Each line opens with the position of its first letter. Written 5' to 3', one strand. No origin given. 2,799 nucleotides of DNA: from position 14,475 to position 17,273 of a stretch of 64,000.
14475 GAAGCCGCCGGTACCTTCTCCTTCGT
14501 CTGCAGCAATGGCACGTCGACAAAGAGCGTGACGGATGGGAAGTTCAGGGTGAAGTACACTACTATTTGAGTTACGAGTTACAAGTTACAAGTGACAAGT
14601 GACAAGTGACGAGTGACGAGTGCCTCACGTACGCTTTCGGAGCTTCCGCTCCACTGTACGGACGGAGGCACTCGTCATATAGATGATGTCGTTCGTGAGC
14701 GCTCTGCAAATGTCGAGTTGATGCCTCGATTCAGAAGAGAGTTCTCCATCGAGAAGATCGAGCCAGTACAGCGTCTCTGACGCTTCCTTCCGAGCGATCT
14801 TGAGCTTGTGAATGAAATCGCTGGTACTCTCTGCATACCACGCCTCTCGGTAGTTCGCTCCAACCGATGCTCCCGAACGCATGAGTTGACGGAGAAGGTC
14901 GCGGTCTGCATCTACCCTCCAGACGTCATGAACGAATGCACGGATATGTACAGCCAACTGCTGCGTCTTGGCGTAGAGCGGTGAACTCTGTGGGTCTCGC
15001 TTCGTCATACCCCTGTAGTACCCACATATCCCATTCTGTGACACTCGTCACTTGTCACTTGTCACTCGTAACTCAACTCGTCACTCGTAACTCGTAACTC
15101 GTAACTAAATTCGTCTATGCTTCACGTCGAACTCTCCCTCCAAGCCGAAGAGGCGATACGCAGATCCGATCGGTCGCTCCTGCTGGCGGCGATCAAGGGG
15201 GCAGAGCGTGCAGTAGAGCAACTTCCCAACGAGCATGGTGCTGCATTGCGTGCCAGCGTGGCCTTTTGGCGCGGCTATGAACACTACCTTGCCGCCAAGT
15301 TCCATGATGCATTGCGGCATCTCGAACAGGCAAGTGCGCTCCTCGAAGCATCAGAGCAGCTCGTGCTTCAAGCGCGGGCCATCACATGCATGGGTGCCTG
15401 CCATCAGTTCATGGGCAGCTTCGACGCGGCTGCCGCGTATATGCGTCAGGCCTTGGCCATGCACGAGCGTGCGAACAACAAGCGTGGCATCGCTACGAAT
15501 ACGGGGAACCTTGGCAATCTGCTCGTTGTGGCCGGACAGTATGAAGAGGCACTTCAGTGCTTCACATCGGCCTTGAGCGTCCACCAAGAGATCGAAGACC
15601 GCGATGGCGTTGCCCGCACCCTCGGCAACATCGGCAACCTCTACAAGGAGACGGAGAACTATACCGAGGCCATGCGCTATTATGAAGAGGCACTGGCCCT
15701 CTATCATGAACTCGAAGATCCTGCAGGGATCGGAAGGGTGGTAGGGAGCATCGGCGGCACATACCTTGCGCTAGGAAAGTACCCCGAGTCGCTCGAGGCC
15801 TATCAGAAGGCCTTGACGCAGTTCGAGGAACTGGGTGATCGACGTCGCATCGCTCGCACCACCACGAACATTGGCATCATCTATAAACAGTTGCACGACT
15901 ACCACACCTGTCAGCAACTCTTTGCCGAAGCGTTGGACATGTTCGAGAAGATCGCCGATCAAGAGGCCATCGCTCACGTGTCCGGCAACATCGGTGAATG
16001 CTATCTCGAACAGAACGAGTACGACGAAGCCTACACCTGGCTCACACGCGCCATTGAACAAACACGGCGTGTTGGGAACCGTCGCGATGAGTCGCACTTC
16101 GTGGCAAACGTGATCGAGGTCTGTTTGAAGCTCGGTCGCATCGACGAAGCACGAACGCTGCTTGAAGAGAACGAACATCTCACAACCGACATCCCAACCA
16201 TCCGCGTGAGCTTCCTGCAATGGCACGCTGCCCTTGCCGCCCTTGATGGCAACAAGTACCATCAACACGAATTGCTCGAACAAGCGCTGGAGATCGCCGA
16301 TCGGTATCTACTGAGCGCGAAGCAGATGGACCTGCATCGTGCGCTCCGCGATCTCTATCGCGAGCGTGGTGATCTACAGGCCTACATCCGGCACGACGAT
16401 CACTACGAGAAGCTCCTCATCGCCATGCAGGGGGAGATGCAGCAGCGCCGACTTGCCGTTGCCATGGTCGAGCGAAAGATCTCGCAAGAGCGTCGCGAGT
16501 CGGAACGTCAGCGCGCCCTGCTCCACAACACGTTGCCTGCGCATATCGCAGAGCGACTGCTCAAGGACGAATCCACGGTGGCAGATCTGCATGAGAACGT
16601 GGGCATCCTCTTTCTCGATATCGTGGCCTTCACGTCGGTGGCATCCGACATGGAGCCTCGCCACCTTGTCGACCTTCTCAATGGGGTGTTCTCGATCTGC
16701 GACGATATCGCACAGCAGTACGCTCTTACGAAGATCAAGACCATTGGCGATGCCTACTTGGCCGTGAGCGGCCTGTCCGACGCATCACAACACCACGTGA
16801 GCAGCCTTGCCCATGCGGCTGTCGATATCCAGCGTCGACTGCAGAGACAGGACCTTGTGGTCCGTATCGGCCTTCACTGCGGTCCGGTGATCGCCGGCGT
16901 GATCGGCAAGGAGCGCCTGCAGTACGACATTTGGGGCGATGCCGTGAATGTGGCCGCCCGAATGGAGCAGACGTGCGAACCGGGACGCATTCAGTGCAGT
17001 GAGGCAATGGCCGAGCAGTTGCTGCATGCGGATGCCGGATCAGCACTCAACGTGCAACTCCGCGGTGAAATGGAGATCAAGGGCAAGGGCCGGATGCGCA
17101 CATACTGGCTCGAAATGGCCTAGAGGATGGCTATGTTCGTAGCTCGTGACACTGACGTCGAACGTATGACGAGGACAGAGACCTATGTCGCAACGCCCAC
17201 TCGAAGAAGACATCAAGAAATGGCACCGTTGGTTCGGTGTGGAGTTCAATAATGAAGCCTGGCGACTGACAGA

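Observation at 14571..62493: Dispersed tandem arrays of a 7-bp unit GT[G/T]AC[A/G]A at gene boundaries (8 arrays in 64 kb)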

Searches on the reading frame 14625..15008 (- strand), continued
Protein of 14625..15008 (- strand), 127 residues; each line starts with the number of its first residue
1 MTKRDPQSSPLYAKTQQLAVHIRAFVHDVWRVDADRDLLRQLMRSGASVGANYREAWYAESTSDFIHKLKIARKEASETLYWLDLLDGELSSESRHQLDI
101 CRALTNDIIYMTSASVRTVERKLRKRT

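Call 100: get_annotated_region(hit=H6, flank=500)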
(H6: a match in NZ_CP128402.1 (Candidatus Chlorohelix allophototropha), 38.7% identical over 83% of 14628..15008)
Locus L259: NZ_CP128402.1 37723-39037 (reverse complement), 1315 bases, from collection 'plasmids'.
description: Candidatus Chlorohelix allophototropha isolate L227-S17 plasmid unnamed2, complete sequence
organism: Candidatus Chlorohelix allophototropha (NCBI taxid 3003348)
taxonomy: Bacteria; Chloroflexota; Chloroflexia; Candidatus Chloroheliales; Candidatus Chloroheliaceae; Candidatus Chlorohelix; Candidatus Chlorohelix allophototropha
host: -; source: Single colony of Candidatus Chlorohelix allophototropha from a non-axenic enrichment (subculture 19.9); ...; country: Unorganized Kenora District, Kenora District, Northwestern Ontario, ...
typing (MOB-suite, as given by PLSDB): non-mobilizable
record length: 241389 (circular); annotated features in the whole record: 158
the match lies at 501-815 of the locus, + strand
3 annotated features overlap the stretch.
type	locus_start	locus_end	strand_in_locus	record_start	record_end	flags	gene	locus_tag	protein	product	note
CDS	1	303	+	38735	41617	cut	-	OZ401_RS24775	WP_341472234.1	DUF1156 domain-containing protein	-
CDS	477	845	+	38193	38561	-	-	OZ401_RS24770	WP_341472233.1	four helix bundle protein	-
CDS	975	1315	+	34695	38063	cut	-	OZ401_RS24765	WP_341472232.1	Swt1 family HEPN domain-containing protein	-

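Call 101: get_annotated_region(hit=H8, flank=500)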
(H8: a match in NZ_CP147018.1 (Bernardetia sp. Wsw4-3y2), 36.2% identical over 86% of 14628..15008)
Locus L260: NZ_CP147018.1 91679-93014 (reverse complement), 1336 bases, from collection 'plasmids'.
description: Bernardetia sp. Wsw4-3y2 plasmid plasmd1, complete sequence
organism: Bernardetia sp. Wsw4-3y2 (NCBI taxid 3127471)
taxonomy: Bacteria; Bacteroidota; Cytophagia; Cytophagales; Bernardetiaceae; Bernardetia; Bernardetia sp. Wsw4-3y2
host: -; source: Red alga,Red algae; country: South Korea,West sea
typing (MOB-suite, as given by PLSDB): non-mobilizable
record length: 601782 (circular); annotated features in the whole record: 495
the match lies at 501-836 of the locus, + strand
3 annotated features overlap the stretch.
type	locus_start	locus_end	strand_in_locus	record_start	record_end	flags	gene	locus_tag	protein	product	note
CDS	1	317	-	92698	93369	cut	-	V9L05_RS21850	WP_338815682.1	O-methyltransferase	GO:0032259 - methylation [Evidence IEA]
CDS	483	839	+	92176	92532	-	-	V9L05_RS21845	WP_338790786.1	four helix bundle protein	-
CDS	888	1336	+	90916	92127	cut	recF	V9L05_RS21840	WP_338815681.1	DNA replication and repair protein RecF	GO:0006310 - DNA recombination [Evidence IEA]; GO:0006281 - DNA repair [Evidence IEA]; GO:0006260 - DNA replication ...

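Call 102: get_annotated_region(hit=H5, flank=500)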
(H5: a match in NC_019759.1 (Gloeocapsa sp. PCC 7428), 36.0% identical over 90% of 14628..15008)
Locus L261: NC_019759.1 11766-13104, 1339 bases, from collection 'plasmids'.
description: Gloeocapsa sp. PCC 7428 plasmid pGLO7428.03, complete sequence
organism: Gloeocapsa sp. PCC 7428 (NCBI taxid 1173026)
taxonomy: Bacteria; Cyanobacteriota; Cyanophyceae; Chroococcales; Chroococcaceae; Gloeocapsa; Gloeocapsa sp. PCC 7428
host: -; source: -; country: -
typing (MOB-suite, as given by PLSDB): mobilizable; replicon rep_cluster_1726; relaxase MOBV
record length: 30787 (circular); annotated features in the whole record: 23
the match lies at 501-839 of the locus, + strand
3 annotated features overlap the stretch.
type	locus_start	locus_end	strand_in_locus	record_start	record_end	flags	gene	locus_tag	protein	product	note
CDS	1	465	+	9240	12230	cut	-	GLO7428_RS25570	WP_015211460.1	DUF1156 domain-containing protein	-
CDS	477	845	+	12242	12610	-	-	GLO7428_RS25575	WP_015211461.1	four helix bundle protein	-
CDS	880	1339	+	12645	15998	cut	-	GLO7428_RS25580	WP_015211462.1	Swt1 family HEPN domain-containing protein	-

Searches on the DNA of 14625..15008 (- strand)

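Call 80: search_rna_families(sources=[L129, L130, L131, L133, L137, L138, L139, L140, L142, L143, L145, L146, L147, L149, L151, L153, L156, L159, L163, L164], threshold=gathering)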
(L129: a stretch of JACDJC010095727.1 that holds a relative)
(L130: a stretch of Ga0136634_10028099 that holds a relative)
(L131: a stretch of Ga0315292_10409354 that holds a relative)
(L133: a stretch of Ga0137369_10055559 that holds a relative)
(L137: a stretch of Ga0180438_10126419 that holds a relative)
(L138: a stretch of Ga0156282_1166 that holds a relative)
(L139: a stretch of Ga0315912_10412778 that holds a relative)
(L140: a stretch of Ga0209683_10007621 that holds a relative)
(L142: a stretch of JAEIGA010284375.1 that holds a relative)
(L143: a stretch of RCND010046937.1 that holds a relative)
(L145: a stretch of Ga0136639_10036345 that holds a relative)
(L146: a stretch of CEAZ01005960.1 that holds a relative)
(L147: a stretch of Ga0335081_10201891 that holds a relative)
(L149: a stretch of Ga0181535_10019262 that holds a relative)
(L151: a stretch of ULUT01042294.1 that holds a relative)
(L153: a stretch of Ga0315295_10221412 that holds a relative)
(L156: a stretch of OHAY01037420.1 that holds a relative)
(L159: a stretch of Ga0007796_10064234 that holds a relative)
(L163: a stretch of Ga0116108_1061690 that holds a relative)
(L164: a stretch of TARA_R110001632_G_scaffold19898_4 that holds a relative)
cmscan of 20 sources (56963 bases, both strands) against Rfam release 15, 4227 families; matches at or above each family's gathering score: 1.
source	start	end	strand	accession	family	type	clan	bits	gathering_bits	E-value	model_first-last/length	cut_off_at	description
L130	1184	1278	+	RF01852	tRNA-Sec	Gene; tRNA;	CL00001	67.8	47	9.7e-12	1-91/91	no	Selenocysteine transfer RNA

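Call 81: search_rna_families(sources=[L165, L166, L168, L170, L172, L173, L174, L177, L179, L180, L181, L182, L183, L185, L186, L187, L189, L192, L194, L195], threshold=gathering)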
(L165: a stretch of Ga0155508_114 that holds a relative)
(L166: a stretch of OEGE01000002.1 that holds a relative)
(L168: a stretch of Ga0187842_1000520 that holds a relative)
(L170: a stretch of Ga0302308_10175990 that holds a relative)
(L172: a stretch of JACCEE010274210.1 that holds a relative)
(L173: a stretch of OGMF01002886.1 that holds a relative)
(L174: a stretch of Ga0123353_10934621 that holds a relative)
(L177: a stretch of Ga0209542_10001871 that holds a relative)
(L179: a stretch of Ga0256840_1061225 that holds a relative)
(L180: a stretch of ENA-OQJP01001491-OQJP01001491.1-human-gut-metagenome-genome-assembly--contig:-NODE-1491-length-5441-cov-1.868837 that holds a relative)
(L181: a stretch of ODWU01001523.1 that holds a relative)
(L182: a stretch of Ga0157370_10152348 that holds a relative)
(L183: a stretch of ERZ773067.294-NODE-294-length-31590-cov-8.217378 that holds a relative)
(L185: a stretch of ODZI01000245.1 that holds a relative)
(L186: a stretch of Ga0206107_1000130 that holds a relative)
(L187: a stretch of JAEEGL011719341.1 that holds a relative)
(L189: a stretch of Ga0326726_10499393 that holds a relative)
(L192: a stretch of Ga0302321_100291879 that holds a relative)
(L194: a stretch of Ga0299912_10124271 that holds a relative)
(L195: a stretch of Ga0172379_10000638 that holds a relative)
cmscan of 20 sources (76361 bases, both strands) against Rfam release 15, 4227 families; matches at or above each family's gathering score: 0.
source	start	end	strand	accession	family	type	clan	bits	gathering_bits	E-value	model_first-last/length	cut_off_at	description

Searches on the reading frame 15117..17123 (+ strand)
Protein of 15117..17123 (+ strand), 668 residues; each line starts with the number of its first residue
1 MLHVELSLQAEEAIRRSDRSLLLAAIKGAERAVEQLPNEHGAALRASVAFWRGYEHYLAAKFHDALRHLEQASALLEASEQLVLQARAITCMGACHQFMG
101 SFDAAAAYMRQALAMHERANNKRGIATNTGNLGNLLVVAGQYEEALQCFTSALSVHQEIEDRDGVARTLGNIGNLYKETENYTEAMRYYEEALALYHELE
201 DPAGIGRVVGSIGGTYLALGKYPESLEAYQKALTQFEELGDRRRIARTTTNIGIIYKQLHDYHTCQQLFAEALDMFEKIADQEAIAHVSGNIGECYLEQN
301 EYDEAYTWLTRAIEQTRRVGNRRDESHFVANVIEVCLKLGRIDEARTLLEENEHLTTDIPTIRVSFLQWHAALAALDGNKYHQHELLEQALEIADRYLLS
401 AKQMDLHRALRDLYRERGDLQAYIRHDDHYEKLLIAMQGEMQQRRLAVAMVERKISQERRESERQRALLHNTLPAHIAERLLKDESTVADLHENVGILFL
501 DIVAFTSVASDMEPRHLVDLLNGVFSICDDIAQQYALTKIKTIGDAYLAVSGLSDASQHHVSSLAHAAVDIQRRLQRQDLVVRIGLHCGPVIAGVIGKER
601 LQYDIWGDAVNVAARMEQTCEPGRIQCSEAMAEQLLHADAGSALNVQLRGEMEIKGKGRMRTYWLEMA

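Call 10: search_protein_families(library=pfam, proteins=[window:15117-17123:+])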
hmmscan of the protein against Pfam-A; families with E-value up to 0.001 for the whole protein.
window:15117-17123:+ (668 aa): 20 families
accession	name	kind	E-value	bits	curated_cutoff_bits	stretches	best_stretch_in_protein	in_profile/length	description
PF00211.25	Guanylate_cyc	-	6.1e-52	176.3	21.9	1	490-666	4-182/183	Adenylate and Guanylate cyclase catalytic domain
PF13424.12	TPR_12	-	6.6e-50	167.7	30.1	5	126-196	3-75/77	Tetratricopeptide repeat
PF00515.34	TPR_1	-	1.7e-29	100.8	27.8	2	166-197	1-32/34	Tetratricopeptide repeat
PF07719.23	TPR_2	-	2.1e-25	87.1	27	1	166-196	1-31/34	Tetratricopeptide repeat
PF13374.12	TPR_10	-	1.4e-22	79.4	27.5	1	165-199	1-35/42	Tetratricopeptide repeat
PF17874.7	TPR_MalT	-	9e-21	74.9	45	2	178-358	13-193/336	MalT-like TPR region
PF13181.12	TPR_8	-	2.3e-19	68.3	25.7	1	166-195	1-30/34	Tetratricopeptide repeat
PF13176.12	TPR_7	-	1.2e-17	62.8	27.9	1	168-203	1-36/36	Tetratricopeptide repeat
PF14938.12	SNAP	-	8.4e-11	42.3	25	2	103-229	53-178/282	Soluble NSF attachment protein, SNAP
PF13432.12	TPR_16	-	2.6e-10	41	32.7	0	132-196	3-61/65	Tetratricopeptide repeat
PF24885.1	TPR_NPHP3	-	1.5e-09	38.1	100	2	105-198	75-173/239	Nephrocystin-3 TPR domain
PF13428.12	TPR_14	-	2.3e-09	37.4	23.5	0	173-196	8-31/44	Tetratricopeptide repeat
PF13414.12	TPR_11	-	9.3e-09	35.3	26.8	0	215-233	3-21/42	TPR repeat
PF14559.12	TPR_19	-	9.7e-08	32.7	25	1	269-317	7-56/68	Tetratricopeptide repeat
PF12895.13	ANAPC3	-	2.3e-06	28.2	27.2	1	270-351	6-81/82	Anaphase-promoting complex, cyclosome, subunit 3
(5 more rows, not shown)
